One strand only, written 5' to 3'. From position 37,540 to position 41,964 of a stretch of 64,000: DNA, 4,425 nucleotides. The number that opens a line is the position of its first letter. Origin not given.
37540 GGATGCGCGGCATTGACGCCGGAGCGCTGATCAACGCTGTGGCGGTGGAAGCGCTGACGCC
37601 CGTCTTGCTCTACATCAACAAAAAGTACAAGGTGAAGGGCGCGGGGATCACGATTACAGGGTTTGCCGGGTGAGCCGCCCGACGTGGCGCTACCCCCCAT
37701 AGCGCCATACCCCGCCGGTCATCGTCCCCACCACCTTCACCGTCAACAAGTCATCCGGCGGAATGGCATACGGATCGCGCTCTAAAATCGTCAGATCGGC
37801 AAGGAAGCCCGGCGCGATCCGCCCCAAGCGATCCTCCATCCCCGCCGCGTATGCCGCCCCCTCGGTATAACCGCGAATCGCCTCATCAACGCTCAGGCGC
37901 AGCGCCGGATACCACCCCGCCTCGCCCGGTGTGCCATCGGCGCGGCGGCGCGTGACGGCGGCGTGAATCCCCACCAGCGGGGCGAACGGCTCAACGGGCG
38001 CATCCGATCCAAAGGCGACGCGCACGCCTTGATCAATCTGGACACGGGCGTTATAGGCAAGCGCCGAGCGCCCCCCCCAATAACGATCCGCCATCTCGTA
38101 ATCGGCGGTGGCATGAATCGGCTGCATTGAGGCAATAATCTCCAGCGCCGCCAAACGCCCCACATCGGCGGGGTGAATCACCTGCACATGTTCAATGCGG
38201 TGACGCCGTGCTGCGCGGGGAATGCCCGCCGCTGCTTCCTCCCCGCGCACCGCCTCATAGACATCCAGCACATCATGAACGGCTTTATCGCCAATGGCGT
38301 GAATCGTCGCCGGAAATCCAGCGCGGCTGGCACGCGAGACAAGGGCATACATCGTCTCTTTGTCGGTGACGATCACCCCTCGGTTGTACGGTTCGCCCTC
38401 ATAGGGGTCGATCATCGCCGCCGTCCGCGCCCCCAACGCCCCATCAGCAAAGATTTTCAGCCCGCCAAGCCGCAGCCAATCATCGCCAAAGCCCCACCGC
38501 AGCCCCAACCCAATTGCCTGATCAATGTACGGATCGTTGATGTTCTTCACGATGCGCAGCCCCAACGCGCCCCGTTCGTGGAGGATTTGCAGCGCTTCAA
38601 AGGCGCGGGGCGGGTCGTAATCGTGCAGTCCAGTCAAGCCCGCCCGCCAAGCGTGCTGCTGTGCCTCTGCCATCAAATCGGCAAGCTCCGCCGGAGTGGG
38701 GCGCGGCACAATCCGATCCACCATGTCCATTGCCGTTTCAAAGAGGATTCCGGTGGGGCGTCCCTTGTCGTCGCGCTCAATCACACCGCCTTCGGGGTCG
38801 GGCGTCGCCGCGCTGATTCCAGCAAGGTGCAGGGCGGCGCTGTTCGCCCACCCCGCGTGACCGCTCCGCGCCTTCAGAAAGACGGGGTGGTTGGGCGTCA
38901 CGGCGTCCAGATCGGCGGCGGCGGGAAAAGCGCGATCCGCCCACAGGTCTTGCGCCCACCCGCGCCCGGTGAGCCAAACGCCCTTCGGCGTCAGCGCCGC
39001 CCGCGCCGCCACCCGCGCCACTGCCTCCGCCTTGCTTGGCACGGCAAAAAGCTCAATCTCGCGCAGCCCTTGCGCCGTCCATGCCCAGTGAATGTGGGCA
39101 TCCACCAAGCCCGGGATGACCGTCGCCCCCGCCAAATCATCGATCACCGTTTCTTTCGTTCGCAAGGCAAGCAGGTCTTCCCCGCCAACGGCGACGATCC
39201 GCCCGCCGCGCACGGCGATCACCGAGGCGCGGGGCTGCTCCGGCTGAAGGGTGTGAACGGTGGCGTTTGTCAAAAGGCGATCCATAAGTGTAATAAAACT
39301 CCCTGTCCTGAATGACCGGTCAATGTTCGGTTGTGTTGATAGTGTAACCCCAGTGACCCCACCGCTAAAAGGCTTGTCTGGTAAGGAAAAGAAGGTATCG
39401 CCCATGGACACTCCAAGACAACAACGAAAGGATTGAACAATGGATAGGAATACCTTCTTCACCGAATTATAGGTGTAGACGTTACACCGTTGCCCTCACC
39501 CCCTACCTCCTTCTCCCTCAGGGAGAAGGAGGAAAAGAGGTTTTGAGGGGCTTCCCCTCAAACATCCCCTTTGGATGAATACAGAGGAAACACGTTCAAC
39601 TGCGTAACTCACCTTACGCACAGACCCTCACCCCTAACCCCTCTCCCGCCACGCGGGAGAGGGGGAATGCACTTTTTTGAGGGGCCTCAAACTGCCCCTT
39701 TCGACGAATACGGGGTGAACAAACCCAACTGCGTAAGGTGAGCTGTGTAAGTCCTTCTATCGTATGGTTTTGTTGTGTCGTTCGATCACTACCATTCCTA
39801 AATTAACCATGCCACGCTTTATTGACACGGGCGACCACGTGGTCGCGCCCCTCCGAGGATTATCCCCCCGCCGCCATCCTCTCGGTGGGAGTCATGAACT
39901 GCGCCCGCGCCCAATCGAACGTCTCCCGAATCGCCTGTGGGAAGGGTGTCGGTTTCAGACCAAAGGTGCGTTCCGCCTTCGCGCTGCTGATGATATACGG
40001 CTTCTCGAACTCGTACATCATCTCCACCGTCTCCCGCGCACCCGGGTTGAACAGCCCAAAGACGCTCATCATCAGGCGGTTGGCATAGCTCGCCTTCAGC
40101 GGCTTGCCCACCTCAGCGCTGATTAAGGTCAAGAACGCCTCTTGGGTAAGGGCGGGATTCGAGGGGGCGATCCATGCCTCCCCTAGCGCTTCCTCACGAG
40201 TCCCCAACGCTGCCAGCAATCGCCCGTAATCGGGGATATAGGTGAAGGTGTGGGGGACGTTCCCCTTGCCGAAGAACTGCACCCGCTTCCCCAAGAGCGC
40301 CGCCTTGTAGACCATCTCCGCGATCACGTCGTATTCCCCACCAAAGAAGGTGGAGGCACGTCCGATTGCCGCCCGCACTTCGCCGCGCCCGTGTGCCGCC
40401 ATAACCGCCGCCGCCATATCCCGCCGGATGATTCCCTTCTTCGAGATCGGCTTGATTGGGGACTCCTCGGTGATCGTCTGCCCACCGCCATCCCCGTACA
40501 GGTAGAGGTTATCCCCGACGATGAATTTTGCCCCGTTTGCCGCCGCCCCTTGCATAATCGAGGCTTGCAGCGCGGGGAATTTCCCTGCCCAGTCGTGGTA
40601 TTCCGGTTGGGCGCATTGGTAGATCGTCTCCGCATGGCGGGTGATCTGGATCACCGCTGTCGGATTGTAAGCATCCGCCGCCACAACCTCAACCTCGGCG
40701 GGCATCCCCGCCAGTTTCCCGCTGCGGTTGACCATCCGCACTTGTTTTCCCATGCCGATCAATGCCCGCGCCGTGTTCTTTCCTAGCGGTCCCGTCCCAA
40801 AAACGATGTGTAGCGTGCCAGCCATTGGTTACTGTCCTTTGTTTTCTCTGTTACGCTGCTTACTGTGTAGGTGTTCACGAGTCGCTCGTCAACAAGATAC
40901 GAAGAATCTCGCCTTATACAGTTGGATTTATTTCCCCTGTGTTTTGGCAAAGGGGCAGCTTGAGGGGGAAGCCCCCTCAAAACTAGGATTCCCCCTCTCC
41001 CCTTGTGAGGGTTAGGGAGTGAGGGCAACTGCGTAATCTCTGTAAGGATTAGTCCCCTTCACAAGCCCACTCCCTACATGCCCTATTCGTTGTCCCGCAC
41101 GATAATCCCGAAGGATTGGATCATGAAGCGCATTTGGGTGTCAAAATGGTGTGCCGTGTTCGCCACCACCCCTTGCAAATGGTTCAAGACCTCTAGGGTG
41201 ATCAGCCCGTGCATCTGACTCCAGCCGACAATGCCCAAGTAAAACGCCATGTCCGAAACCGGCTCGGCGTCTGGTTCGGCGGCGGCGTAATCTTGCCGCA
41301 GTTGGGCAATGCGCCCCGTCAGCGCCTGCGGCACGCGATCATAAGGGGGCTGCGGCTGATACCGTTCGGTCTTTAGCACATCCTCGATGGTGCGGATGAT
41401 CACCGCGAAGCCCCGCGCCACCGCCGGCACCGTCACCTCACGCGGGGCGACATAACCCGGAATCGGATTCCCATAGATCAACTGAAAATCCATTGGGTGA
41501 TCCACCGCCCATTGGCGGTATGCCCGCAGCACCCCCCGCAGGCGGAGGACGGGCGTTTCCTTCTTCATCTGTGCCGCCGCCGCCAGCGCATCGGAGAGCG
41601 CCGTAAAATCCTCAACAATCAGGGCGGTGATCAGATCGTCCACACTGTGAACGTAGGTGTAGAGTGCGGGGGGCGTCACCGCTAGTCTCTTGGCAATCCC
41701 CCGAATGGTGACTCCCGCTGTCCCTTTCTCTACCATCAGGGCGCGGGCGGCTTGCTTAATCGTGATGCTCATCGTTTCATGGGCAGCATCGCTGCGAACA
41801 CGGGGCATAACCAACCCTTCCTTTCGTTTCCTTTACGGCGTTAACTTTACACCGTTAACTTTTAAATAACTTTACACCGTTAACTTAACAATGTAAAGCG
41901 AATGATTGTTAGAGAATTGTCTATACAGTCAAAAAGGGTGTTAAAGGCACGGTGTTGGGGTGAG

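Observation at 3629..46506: RF1: family of about 125-150 bp MITE-like palindromic elements (TIR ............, internal perfect GC hairpin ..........-loop-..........), at least 9 units at 5 loci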

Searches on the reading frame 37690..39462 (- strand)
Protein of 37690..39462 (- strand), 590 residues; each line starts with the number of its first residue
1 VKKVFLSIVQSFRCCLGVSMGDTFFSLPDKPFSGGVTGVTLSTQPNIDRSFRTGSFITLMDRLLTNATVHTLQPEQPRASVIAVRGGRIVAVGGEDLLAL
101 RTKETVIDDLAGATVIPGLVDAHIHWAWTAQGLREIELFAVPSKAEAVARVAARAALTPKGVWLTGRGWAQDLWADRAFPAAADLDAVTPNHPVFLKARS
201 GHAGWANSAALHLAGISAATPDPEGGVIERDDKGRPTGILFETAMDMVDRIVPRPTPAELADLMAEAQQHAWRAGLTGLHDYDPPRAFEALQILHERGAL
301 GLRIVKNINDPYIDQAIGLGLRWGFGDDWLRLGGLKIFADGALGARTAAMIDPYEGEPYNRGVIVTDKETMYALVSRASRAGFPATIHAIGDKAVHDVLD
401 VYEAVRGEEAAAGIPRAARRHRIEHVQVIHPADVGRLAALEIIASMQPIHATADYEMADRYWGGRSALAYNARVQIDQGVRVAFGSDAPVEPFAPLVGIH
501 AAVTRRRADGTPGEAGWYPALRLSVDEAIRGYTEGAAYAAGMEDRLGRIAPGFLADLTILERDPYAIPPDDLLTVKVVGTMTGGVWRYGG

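Call 15: search_protein_families(library=pfam, proteins=[window:37690-39462:-])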
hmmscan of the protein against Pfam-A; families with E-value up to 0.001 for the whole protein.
window:37690-39462:- (590 aa): 2 families
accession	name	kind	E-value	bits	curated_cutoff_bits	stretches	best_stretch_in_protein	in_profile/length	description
PF07969.17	Amidohydro_3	-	1.3e-106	358.3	29.7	1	109-585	4-469/472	Amidohydrolase family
PF01979.26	Amidohydro_1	-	9.8e-19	68.2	25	1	363-586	129-344/345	Amidohydrolase family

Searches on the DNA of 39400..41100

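Call 32: search_rna_families(source=window, start=39400, end=41100, threshold=evalue, max_evalue=10)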
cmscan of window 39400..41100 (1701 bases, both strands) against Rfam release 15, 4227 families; matches with E-value up to 10: 17.
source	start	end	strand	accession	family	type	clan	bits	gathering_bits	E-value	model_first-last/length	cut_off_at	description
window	39493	39549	-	RF04240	mir-4716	Gene; miRNA;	-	27.3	76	0.0053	1-84/84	no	mir-4716 microRNA precursor family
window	39491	39551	-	RF03849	MIR1219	Gene; miRNA;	-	21.5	79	0.25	1-82/82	no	MIR1219 microRNA precursor family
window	39493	39549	+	RF04240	mir-4716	Gene; miRNA;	-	19.9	76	0.6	1-84/84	no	mir-4716 microRNA precursor family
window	39501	39535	-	RF03520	mir-3059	Gene; miRNA;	-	19.8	88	0.88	1-59/59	no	mir-3059 microRNA precursor family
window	39493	39549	-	RF00884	MIR815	Gene; miRNA;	-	19.8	63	1.2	1-81/81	no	MIR815 microRNA precursor family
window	39538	39559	-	RF01785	blv_FSE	Cis-reg; frameshift_element;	-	18.6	34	1.7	1-27/27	no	ribosomal frameshift site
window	39492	39548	-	RF01015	mir-885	Gene; miRNA;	-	18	66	1.8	1-74/74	no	mir-885 microRNA precursor family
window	39494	39548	-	RF03861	mir-4484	Gene; miRNA;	-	17.9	90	6.7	1-89/89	no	mir-4484 microRNA precursor family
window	39470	39572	-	RF00516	ylbH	Cis-reg; leader;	-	17.4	50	0.79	1-122/122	no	ylbH leader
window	39492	39552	-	RF03302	mir-6133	Gene; miRNA;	-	17.3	79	7.1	1-104/104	no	mir-6133 microRNA precursor family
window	40135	40212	-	RF00952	mir-650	Gene; miRNA;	-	16.5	100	6.7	1-91/91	no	mir-650 microRNA precursor family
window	40994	41047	-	RF00188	SNORD103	Gene; snRNA; snoRNA; CD-box;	-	15.9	45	7.8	1-83/83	no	Small nucleolar RNA SNORD103/SNORD85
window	41011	41076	-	RF00647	MIR164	Gene; miRNA;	-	15.5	64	9.9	1-68/68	no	MIR164 microRNA precursor family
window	39482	39552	-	RF00736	mir-320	Gene; miRNA;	-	15.3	55.5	4.4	1-76/76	no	mir-320 microRNA precursor family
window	39634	39664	-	RF00381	Antizyme_FSE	Cis-reg; frameshift_element;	-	15.2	40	8.1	6-48/59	no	Antizyme RNA frameshifting stimulation element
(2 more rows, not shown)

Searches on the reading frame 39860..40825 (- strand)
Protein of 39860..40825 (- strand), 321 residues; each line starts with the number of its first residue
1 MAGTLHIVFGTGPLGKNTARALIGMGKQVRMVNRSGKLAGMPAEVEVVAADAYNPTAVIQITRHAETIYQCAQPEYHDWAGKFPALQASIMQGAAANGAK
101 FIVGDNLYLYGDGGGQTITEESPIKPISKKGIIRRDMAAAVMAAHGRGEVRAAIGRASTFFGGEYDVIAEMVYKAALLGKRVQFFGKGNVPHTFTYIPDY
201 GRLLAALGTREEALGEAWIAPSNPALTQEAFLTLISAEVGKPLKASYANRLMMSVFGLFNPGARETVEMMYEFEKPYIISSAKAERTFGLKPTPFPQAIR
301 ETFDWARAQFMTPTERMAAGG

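Call 15: search_protein_families(library=pfam, proteins=[window:39860-40825:-])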
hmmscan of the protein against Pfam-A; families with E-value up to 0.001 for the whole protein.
window:39860-40825:- (321 aa): 2 families
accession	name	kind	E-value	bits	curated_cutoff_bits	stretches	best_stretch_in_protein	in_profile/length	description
PF01370.27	Epimerase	-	1.1e-10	41.7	20.9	1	10-210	6-227/240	NAD dependent epimerase/dehydratase family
PF05368.20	NmrA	-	0.00017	21.7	27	0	191-274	186-267/298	NmrA-like family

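Call 16: find_encoding_contigs(protein=window:39860-40825:-, flank=10000, max_places=10)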
Protein window:39860-40825:- (321 aa): 23 contigs read that carry it; 10 places shown.
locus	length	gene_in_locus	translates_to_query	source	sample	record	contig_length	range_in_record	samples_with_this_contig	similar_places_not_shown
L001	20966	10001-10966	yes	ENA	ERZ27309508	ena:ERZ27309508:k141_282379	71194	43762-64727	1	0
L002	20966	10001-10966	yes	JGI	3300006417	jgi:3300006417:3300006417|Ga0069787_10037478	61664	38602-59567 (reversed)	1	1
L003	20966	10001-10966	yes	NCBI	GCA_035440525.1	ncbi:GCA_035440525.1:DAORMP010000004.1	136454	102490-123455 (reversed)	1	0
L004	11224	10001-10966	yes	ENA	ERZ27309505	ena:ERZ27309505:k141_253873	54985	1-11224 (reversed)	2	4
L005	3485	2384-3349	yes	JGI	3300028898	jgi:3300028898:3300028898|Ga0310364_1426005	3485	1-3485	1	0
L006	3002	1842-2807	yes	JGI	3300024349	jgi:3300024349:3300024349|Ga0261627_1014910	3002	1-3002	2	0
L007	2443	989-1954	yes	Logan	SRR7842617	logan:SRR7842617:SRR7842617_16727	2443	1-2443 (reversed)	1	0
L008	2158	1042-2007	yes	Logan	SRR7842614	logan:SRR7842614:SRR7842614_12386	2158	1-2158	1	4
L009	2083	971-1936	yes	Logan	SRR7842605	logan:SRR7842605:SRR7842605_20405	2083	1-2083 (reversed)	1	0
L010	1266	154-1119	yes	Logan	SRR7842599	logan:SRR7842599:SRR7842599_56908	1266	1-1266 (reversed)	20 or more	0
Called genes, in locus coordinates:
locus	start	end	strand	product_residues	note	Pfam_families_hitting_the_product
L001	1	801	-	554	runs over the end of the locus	PF00528:BPD_transp_1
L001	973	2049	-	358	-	PF01547:SBP_bac_1, PF13531:SBP_bac_11, PF13416:SBP_bac_8, PF13343:SBP_bac_6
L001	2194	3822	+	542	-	PF01433:Peptidase_M1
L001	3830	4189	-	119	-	-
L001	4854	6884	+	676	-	PF01145:Band_7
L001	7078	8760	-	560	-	PF01642:MM_CoA_mutase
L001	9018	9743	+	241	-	PF00440:TetR_N, PF13305:TetR_C_33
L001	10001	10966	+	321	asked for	PF01370:Epimerase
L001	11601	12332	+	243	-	PF00149:Metallophos, PF12850:Metallophos_2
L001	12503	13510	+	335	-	PF00753:Lactamase_B, PF23023:Anti-Pycsar_Apyc1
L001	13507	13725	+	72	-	-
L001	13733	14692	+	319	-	PF00551:Formyl_trans_N, PF02911:Formyl_trans_C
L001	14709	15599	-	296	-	PF00892:EamA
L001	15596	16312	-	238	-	PF22624:AASDHPPT_N (weak), PF01648:ACPS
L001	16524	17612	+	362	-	PF00174:Oxidored_molyb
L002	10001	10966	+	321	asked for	PF01370:Epimerase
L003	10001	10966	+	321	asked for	PF01370:Epimerase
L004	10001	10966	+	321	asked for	PF01370:Epimerase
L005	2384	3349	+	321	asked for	PF01370:Epimerase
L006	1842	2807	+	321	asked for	PF01370:Epimerase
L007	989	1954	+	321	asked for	PF01370:Epimerase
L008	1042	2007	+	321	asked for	PF01370:Epimerase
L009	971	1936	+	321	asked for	PF01370:Epimerase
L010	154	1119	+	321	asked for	PF01370:Epimerase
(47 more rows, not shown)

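Call 65: find_homologous_proteins(query=window:39860-40825:-, max_evalue=1e-40)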
Query window:39860-40825:- (321 aa): 1823 proteins with E <= 1e-40 among 5391 candidates; the best 120 are listed.
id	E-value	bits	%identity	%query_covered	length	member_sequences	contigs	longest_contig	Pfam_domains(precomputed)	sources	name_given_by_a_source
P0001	1.9e-210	715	100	100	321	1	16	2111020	PF01370.28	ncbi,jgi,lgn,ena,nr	ncbi:MAG TPA: NAD-dependent epimerase/dehydratase family protein [Aggregatilineales bacterium]|nr:NA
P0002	3.8e-128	445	63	96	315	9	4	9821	PF05368.20,PF01370.28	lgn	-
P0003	1.9e-126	440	62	95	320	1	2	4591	PF05368.20,PF01370.28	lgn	-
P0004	8.2e-126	437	62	95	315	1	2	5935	PF05368.20,PF01370.28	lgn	-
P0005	1.9e-119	417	60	94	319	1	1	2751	PF13460.13,PF01370.28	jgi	jgi:nucleoside-diphosphate-sugar epimerase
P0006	4.2e-119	415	59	95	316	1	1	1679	PF01370.28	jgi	-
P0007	1.0e-117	411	59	95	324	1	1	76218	PF05368.20,PF01370.28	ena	-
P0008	4.7e-117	409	59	97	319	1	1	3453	PF05368.20,PF01370.28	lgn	-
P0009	1.0e-116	408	59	96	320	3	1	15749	PF05368.20,PF13460.13,PF01370.28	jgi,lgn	jgi:nucleoside-diphosphate-sugar epimerase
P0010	2.8e-115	403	60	96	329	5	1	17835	PF01370.28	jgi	jgi:nucleoside-diphosphate-sugar epimerase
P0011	6.6e-114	398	57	96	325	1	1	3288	PF05368.20,PF01370.28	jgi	jgi:nucleoside-diphosphate-sugar epimerase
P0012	1.0e-113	398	55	97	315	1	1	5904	PF01370.28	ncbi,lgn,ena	-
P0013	3.7e-113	396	59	95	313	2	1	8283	PF05368.20,PF01370.28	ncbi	-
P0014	5.7e-113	395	57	95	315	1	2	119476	PF05368.20,PF01370.28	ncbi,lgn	-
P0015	5.9e-113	395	58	95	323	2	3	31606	PF01370.28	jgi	jgi:nucleoside-diphosphate-sugar epimerase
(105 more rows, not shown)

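Call 66: find_encoding_contigs(protein=P0002, flank=10000, max_places=4)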
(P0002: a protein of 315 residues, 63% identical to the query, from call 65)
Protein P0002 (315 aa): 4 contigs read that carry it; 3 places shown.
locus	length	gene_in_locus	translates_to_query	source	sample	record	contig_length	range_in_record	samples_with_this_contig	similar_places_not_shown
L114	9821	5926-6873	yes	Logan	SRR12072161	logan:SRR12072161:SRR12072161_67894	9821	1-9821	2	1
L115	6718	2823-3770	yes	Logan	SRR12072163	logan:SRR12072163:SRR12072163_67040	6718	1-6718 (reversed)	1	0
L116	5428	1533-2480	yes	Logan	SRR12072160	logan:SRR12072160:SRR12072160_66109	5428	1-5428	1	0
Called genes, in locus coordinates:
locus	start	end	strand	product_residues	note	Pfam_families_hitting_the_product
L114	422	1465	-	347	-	-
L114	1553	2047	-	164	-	-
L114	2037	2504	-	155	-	-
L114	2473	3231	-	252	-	PF11171:DUF2958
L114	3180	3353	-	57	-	-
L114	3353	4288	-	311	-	-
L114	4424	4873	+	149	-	PF01078:Mg_chelatase, PF13335:Mg_chelatase_C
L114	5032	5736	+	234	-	PF00440:TetR_N, PF13305:TetR_C_33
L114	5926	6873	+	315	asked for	PF01370:Epimerase, PF05368:NmrA (faint)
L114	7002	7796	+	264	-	-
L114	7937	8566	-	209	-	PF00657:Lipase_GDSL, PF13472:Lipase_GDSL_2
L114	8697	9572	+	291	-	PF13489:Methyltransf_23, PF01209:Ubie_methyltran, PF13649:Methyltransf_25, PF13847:Methyltransf_31, PF08241:Methyltransf_11, PF08242:Methyltransf_12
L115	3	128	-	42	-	?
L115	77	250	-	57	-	-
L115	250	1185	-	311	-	-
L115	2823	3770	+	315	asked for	PF01370:Epimerase, PF05368:NmrA (faint)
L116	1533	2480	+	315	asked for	PF01370:Epimerase, PF05368:NmrA (faint)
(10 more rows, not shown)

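Call 67: find_encoding_contigs(protein=P0007, flank=10000, max_places=2)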
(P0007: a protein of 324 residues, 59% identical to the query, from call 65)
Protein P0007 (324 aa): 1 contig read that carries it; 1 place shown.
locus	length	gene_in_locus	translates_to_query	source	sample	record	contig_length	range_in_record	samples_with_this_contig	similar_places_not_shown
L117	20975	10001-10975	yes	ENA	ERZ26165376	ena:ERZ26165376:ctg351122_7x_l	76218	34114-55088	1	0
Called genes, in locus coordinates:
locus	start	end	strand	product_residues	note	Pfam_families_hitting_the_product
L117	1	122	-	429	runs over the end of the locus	PF13683:rve_3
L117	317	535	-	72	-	-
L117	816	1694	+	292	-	-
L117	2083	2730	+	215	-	-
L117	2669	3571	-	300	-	PF01609:DDE_Tnp_1, PF13612:DDE_Tnp_1_3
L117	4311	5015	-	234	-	-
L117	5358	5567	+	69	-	-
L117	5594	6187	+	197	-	PF00239:Resolvase, PF02796:HTH_7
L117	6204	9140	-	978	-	PF13700:DUF4158, PF01526:DDE_Tnp_Tn3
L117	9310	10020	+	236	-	PF14329:DUF4386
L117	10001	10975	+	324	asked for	PF05368:NmrA (faint), PF01370:Epimerase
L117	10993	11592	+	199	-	-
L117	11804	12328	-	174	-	PF12867:DinB_2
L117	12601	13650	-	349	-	PF00589:Phage_integrase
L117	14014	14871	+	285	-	PF01418:HTH_6, PF01380:SIS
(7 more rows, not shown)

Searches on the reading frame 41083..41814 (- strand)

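Call 15: search_protein_families(library=pfam, proteins=[window:41083-41814:-])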
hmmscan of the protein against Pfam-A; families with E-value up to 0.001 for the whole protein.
window:41083-41814:- (243 aa): 2 families
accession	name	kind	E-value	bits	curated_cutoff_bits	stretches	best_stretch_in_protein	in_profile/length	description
PF13305.11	TetR_C_33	-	1.9e-17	64.2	26.8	1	92-230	1-102/103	Tetracyclin repressor-like, C-terminal domain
PF00440.29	TetR_N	-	2.2e-08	34.2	24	1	21-62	3-44/47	Bacterial regulatory proteins, tetR family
